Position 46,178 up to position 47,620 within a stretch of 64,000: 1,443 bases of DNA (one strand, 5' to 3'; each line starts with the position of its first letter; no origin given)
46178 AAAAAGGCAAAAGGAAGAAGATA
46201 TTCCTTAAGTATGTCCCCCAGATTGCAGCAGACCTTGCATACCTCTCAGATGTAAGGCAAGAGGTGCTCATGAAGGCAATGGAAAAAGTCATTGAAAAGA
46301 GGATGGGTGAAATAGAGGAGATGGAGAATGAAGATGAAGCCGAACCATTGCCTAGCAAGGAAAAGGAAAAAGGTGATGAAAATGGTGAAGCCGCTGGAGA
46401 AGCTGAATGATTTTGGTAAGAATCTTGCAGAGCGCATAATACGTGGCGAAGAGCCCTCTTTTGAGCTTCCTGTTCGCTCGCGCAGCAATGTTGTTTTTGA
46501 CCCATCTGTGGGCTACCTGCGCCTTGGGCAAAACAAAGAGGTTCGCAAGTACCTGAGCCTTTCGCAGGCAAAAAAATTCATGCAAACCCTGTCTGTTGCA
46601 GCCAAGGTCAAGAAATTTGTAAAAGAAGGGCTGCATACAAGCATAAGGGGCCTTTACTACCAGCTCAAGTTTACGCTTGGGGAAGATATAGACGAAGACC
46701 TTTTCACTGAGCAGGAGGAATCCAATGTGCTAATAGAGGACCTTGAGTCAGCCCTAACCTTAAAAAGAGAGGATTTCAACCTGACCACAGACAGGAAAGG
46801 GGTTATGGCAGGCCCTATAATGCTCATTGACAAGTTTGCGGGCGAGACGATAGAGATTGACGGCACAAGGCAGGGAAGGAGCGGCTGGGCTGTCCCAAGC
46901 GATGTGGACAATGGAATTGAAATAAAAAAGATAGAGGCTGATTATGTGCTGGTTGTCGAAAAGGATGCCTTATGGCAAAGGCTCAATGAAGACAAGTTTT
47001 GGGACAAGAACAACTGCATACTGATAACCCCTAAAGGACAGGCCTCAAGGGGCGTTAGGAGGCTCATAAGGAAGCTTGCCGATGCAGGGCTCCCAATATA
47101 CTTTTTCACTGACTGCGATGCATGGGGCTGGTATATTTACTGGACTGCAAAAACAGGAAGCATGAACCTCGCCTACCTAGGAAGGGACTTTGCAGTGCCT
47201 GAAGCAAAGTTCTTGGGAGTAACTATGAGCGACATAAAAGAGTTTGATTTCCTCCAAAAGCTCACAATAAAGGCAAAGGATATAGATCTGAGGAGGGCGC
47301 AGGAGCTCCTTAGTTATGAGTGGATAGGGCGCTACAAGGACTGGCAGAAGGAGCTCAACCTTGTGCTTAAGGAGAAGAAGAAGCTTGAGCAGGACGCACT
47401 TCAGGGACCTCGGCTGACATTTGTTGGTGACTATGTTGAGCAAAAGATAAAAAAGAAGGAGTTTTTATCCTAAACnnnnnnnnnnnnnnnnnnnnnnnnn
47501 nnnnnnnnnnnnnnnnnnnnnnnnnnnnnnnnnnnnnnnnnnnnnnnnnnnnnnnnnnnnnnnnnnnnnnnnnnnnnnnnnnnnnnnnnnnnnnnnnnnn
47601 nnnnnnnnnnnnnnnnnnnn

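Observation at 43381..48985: Tight same-strand array: helical-repeat protein, aDim2-like KH protein, top6B, top6A, unknown 409-aa protein, small basic protein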

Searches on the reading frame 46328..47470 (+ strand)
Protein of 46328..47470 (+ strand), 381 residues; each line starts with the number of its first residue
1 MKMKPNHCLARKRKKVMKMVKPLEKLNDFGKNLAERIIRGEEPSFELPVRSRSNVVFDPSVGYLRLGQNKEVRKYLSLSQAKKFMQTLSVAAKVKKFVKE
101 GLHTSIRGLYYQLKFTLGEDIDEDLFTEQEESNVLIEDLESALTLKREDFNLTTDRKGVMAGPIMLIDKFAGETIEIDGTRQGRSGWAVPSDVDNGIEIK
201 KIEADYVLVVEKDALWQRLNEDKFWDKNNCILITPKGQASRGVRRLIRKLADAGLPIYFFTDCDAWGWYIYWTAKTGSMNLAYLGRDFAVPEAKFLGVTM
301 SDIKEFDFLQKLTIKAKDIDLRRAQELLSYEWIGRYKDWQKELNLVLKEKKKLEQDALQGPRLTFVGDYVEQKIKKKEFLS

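Call 3: search_protein_families(library=pfam, proteins=[window:46328-47470:+], max_evalue=0.01)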
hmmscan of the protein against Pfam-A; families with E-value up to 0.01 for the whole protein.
window:46328-47470:+ (381 aa): 4 families
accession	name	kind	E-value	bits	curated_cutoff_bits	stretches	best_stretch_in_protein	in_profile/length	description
PF21180.3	TOP6A-Spo11_Toprim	-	1.4e-52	178.5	24.1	1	206-374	1-170/170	Topoisomerase 6 subunit A/Spo11, Toprim domain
PF04406.19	TP6A_N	-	2.5e-15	56.5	26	1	82-152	1-62/62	Type IIB DNA topoisomerase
PF20768.2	Topo_VI_alpha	-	0.0019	18.4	23.6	1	159-199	6-46/50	All-beta domain in DNA topoisomerase VI alpha subunit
PF09664.16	DUF2399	-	0.0027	17.9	23.4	1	204-267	19-80/152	Protein of unknown function C-terminus (DUF2399)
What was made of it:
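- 46382..47473 (+): top6A, DNA topoisomerase VI subunit A (363 aa from ATG 46382; SD AGGTGA at 46371-46376; overlaps top6B by 29 nt). TP6A_N plus TOP6A-Spo11_Toprim, E 1.4e-52 (call 3).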

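Call 14: search_protein_families(library=ncbifam, proteins=[window:46328-47470:+], max_evalue=0.01)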
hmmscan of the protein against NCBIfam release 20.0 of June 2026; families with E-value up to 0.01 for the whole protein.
window:46328-47470:+ (381 aa): 6 families
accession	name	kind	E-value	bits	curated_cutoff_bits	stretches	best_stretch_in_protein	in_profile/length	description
NF003333.0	PRK04342.1-2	equivalog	2.5e-123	411.5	465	1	18-380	7-366/367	DNA topoisomerase IV subunit A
NF003336.0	PRK04342.1-5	equivalog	1.3e-96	323.7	531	1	18-380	12-385/386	DNA topoisomerase IV subunit A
NF003335.0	PRK04342.1-4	equivalog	3e-74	250.2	424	1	10-378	12-371/373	DNA topoisomerase VI subunit A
NF003337.0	PRK04342.1-6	equivalog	9.6e-60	202.5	675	1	24-377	17-365/370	DNA topoisomerase IV subunit A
NF003334.0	PRK04342.1-3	equivalog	4e-59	200.4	658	1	22-375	8-349/354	DNA topoisomerase IV subunit A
NF003332.0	PRK04342.1-1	equivalog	4.7e-57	193.6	538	1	17-374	6-357/363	DNA topoisomerase IV subunit A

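Call 48: find_related_loci(query=A4, collection=genome_contigs, flank=6000)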
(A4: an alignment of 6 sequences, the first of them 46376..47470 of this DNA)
Query A4 (365 aa) in genome_contigs; peptide patterns used: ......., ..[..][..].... (x = any residue, [..] = any of these).
599 stretches matched a pattern (row limit reached: there are more); 539 encode a relative of the query (tblastn E <= 1e-3); the best 80 are kept; 80 distinct loci.
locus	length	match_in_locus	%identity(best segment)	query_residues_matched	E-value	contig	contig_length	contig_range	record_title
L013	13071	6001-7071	71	9-365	1e-178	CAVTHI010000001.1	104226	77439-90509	MAG: uncultured archaeon isolate MFD05942.bin.2.360 genome assembly, contig: contig_106719, whole genome shotgun sequenc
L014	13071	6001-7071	71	9-365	3e-178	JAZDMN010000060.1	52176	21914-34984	MAG: Candidatus Micrarchaeota archaeon isolate MEGAHIT-group-0.655 k141_18885719, whole genome shotgun sequence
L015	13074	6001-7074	71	7-364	2e-178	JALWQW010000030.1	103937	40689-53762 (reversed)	MAG: Candidatus Micrarchaeota archaeon isolate M2_metabat1_scaf2bin.103 M2_NODE_97_length_103937_cov_3.139322, whole gen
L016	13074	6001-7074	70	8-365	2e-177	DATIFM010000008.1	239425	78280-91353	MAG TPA_asm: Candidatus Bilamarchaeum sp. isolate SMAG_U16395 k141_2124322, whole genome shotgun sequence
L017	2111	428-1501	71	7-364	0e+0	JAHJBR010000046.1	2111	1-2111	MAG: Candidatus Micrarchaeota archaeon isolate Modern_marine.mb.268 Modern_marine.mb.268_k141_622893, whole genome shotg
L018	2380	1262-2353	68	2-365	0e+0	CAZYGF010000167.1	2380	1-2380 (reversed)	MAG TPA_asm: Candidatus Micrarchaeota archaeon isolate binchicken_co91_498 genome assembly, contig: NODE_89810_length_23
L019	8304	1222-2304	70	5-365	1e-176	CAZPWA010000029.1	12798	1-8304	MAG TPA_asm: Candidatus Micrarchaeota archaeon isolate SRP135725_co1_582 genome assembly, contig: NODE_6712_length_12798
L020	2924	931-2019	69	3-365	0e+0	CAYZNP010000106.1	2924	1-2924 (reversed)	MAG TPA_asm: Candidatus Micrarchaeota archaeon isolate binchicken_co33_526 genome assembly, contig: NODE_63434_length_29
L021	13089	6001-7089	69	1-365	5e-176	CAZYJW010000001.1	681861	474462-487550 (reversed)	MAG TPA_asm: Candidatus Micrarchaeota archaeon isolate binchicken_co27_231 genome assembly, contig: NODE_5_length_681861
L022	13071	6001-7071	70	9-365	6e-176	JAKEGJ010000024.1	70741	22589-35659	MAG: Candidatus Micrarchaeota archaeon isolate PMV_4.13 PMV_4.13.k101_3381557, whole genome shotgun sequence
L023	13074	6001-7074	70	7-364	1e-175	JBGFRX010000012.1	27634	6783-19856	MAG: Candidatus Micrarchaeota archaeon isolate BA1A30.2019.Bin.10 NODE_950_length_27634_cov_14.386108, whole genome shot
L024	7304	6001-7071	70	9-365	2e-175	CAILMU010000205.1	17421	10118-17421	uncultured Candidatus Micrarchaeota archaeon isolate AlinenSediments_bin-0775 genome assembly, contig: bin-0775:205/246,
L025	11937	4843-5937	67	1-365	3e-175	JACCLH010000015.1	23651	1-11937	MAG: Candidatus Micrarchaeota archaeon isolate Sv348 k141_1885777, whole genome shotgun sequence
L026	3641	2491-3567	70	7-365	0e+0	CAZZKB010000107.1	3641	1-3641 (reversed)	MAG TPA_asm: Candidatus Micrarchaeota archaeon isolate SRP135725_co3_81 genome assembly, contig: NODE_42784_length_3641_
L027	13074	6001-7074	69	7-364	1e-174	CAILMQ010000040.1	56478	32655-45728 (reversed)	uncultured Candidatus Micrarchaeota archaeon isolate AlinenSediments_bin-0946 genome assembly, contig: bin-0946:40/68, w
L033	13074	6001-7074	70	7-364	5e-173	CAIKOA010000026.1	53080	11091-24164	uncultured Candidatus Micrarchaeota archaeon isolate AlinenSediments_bin-4478 genome assembly, contig: bin-4478:26/35, w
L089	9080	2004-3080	65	5-364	6e-166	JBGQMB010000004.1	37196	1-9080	MAG: Candidatus Micrarchaeia archaeon isolate OBJ2_061818_150_3 k141_1065245_length_37196_cov_12.2335, whole genome shot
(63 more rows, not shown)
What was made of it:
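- Tried and rejected: I used top6A (A4) instead, so the sample is conditioned on top6A and is limited to Micrarchaeota (call 48).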

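Call 80: search_protein_families(library=pfam, proteins=[L033:8841-11222:-, L089:4749-7355:-], max_evalue=0.1)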
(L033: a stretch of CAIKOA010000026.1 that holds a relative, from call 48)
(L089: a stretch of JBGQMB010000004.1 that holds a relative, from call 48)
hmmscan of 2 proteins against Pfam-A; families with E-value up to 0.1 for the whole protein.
L033:8841-11222:- (794 aa): 0 families

L089:4749-7355:- (869 aa): 1 family
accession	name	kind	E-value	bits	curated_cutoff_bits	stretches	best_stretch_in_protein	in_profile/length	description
PF01464.25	SLT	-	0.0005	20.1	21.3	1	577-615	4-40/117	Transglycosylase SLT domain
